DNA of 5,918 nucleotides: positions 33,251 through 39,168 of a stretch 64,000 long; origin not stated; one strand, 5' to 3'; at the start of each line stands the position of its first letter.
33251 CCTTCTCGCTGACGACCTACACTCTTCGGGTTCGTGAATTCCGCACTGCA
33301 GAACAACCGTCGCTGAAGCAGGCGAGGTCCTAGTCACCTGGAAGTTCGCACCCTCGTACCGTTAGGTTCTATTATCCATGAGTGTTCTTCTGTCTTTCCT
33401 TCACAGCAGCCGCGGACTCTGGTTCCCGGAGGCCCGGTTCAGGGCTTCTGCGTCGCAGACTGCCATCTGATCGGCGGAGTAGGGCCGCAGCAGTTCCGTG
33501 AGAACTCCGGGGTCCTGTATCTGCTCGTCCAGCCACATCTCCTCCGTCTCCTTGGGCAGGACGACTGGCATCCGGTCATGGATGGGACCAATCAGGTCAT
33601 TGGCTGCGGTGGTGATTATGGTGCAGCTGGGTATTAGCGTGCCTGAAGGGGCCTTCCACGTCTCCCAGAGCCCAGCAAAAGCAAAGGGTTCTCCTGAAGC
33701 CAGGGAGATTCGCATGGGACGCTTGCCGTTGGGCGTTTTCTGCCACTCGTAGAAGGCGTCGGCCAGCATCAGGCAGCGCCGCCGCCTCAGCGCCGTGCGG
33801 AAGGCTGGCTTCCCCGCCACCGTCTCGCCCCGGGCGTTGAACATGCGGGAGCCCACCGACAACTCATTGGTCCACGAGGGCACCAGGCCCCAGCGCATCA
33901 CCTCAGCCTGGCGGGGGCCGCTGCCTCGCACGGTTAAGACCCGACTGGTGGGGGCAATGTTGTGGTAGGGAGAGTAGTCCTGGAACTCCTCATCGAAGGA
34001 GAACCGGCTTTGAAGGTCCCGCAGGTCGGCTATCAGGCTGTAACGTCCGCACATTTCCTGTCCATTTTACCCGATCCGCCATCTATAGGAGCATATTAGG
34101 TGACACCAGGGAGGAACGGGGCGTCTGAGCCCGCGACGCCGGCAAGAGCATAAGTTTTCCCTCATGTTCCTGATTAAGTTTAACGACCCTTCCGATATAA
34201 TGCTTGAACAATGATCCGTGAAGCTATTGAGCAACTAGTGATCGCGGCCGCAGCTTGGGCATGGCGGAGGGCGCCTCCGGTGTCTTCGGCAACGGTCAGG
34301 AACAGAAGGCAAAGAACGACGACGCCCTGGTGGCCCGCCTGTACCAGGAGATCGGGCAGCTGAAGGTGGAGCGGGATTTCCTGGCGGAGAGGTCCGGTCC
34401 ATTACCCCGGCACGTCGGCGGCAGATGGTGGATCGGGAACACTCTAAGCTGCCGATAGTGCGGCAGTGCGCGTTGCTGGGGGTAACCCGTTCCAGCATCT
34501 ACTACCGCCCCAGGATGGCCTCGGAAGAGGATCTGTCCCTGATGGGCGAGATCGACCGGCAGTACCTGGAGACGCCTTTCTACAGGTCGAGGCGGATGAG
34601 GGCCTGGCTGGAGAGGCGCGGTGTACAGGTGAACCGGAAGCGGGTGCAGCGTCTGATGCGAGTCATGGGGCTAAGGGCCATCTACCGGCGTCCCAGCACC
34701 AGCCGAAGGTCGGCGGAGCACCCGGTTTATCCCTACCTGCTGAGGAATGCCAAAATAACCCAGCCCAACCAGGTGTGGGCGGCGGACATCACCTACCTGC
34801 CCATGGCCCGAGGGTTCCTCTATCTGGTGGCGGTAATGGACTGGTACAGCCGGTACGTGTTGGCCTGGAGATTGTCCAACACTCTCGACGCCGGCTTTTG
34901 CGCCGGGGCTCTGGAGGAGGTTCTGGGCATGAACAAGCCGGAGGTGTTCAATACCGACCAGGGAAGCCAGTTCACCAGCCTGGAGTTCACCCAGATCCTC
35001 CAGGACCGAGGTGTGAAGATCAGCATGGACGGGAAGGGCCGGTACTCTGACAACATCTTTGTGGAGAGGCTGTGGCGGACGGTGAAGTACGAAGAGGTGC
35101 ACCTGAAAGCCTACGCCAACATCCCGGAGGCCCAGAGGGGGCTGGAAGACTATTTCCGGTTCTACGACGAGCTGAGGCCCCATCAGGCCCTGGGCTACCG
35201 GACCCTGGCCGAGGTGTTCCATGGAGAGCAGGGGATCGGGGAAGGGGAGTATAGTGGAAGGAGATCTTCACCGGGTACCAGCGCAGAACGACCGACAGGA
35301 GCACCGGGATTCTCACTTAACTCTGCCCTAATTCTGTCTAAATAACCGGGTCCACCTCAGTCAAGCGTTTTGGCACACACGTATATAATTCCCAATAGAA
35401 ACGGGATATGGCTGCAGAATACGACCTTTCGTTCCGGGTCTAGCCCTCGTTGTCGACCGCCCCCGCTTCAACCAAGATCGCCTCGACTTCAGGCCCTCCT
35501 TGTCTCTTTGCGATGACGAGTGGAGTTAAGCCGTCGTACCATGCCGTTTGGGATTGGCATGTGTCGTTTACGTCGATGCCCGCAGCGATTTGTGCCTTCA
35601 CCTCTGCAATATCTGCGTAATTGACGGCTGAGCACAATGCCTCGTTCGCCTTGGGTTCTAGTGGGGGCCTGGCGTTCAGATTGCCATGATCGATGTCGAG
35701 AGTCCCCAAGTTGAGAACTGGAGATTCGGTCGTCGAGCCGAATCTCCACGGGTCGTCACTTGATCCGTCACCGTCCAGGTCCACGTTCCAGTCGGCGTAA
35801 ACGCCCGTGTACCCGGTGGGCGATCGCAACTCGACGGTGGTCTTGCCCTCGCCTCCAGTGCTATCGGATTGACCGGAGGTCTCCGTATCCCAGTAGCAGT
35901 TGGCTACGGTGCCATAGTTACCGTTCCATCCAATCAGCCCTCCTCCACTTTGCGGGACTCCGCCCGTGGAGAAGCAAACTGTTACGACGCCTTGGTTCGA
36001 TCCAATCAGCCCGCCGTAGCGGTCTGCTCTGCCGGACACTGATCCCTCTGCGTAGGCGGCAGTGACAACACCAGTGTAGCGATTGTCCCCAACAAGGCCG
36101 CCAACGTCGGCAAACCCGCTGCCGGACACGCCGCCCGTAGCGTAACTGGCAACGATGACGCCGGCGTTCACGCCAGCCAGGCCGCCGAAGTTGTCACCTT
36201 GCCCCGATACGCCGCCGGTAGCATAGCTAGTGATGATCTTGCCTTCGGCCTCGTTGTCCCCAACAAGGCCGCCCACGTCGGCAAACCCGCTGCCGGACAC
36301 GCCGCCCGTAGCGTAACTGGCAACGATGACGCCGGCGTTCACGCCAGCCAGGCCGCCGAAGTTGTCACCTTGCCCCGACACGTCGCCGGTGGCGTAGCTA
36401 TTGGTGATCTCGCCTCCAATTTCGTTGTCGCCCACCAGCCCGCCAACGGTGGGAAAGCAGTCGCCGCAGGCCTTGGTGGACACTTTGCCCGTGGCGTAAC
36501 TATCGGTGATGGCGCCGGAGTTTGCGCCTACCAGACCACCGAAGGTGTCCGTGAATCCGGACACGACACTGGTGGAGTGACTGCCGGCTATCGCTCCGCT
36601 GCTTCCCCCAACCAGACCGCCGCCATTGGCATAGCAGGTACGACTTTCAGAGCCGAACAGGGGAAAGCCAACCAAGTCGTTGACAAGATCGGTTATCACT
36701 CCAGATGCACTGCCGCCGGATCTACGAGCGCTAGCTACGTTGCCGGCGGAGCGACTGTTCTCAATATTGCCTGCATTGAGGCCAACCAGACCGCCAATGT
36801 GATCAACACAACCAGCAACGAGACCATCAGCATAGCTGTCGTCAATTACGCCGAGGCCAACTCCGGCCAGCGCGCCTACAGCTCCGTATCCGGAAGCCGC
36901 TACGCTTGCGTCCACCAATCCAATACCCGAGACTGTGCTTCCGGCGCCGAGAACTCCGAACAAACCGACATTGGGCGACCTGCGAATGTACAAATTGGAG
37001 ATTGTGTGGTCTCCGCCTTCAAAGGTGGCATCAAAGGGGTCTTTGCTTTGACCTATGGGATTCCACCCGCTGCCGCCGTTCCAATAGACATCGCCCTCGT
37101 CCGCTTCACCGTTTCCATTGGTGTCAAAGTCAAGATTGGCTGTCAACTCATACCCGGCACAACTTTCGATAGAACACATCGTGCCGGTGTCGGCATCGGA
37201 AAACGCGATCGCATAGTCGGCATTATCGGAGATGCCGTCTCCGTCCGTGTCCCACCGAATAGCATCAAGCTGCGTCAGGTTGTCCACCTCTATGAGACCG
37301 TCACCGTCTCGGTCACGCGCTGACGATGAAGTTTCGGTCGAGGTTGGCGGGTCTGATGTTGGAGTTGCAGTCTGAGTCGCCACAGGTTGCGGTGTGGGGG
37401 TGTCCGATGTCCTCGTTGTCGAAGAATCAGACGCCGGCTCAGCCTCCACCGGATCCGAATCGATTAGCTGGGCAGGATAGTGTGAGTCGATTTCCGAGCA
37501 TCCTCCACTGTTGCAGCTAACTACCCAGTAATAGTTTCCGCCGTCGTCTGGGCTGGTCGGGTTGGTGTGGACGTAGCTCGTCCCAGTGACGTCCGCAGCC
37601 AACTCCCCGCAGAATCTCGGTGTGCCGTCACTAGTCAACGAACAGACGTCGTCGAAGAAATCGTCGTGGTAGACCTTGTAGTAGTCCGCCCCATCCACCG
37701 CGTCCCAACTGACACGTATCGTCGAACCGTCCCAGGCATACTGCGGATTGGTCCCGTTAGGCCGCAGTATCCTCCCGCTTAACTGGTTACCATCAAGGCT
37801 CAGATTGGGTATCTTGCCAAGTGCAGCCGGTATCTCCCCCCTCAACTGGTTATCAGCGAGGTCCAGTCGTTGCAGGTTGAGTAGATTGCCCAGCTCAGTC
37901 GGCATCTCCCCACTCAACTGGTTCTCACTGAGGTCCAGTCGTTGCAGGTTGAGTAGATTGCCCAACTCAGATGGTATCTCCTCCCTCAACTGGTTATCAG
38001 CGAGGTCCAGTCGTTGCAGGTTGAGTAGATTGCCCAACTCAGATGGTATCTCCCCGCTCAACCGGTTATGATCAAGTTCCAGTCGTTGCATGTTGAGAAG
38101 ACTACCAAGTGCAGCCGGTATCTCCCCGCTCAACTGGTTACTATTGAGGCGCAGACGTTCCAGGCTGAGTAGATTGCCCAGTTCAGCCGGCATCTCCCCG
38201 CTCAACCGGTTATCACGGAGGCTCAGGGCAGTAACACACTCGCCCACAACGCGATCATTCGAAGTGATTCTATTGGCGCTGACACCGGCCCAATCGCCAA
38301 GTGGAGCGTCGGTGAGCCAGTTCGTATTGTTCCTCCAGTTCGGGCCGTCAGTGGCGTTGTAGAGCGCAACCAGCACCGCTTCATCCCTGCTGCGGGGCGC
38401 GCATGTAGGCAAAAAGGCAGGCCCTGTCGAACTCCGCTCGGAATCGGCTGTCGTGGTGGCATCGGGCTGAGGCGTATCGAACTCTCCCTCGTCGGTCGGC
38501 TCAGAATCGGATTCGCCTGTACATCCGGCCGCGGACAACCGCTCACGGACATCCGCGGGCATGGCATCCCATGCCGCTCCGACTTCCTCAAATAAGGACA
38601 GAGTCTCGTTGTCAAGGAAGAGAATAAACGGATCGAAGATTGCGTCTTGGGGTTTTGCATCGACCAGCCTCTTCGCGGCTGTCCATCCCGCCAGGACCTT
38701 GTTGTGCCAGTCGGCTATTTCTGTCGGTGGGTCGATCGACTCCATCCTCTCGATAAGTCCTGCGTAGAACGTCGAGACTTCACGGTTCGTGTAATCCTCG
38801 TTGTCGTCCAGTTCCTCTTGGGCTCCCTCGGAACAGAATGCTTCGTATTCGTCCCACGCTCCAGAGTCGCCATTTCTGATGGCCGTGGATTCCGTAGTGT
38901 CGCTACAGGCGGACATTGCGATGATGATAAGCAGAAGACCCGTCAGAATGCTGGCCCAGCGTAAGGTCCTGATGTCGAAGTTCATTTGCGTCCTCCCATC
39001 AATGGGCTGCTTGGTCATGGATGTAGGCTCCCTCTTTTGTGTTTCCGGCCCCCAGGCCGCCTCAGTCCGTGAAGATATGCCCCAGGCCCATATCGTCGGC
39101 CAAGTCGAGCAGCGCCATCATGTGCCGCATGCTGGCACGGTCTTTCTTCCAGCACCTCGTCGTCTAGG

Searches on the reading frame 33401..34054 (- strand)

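Call 26: search_protein_families(library=pfam, proteins=[window:33401-34054:-], max_evalue=0.001)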
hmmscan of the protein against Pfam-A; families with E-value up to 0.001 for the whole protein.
window:33401-34054:- (217 aa): 1 family
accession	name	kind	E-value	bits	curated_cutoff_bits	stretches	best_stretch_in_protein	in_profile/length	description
PF02586.19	SRAP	-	2.1e-69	233.8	27.1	1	1-200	1-205/214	SOS response associated peptidase (SRAP)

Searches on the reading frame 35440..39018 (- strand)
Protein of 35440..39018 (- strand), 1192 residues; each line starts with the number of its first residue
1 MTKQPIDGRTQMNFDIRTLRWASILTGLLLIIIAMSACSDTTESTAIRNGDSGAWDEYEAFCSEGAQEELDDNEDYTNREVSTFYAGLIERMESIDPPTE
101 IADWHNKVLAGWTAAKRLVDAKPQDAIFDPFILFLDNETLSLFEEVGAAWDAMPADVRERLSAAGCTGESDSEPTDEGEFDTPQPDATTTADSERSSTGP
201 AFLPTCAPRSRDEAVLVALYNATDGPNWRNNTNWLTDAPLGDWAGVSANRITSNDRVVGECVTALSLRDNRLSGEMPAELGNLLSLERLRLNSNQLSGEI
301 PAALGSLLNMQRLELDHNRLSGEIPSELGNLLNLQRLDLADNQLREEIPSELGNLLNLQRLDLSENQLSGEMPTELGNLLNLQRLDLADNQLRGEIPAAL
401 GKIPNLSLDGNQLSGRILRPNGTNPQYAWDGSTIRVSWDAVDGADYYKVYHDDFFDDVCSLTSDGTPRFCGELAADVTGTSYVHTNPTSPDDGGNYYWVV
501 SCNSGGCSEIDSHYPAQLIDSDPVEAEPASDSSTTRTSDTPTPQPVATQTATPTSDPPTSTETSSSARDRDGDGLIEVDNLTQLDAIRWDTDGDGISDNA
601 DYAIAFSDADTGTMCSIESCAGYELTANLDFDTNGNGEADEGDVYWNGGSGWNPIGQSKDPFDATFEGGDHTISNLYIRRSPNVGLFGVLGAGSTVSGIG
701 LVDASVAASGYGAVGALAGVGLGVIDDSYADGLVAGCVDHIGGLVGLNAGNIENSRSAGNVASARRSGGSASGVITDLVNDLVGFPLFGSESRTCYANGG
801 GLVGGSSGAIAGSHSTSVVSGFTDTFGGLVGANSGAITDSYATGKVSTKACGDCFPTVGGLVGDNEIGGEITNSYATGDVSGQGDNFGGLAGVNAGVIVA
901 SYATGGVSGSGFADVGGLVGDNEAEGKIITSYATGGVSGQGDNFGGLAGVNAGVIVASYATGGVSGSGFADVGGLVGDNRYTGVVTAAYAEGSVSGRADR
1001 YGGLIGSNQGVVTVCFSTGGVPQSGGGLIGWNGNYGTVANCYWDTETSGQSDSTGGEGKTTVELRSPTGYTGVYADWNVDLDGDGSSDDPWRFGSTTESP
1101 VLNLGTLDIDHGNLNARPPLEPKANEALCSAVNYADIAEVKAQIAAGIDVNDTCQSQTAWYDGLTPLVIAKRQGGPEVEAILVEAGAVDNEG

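Call 27: search_protein_families(library=pfam, proteins=[window:35440-39018:-], max_evalue=0.001)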
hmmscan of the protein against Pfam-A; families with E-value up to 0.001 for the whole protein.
window:35440-39018:- (1192 aa): 5 families
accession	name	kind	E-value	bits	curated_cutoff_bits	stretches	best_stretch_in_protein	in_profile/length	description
PF00560.39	LRR_1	-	2.8e-21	71.5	20.6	0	357-379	1-23/23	Leucine Rich Repeat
PF07581.17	Glug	-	3.5e-16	58.9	20.5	1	858-881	5-28/28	The GLUG motif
PF12799.13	LRR_4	-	8.4e-12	45.4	27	2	333-368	2-36/44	Leucine Rich repeats (2 copies)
PF23598.1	LRR_14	-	2e-10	40.4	40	2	265-364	52-147/353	Leucine-rich repeat region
PF13855.12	LRR_8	-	8.4e-09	35.5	27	3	333-392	2-61/61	Leucine rich repeat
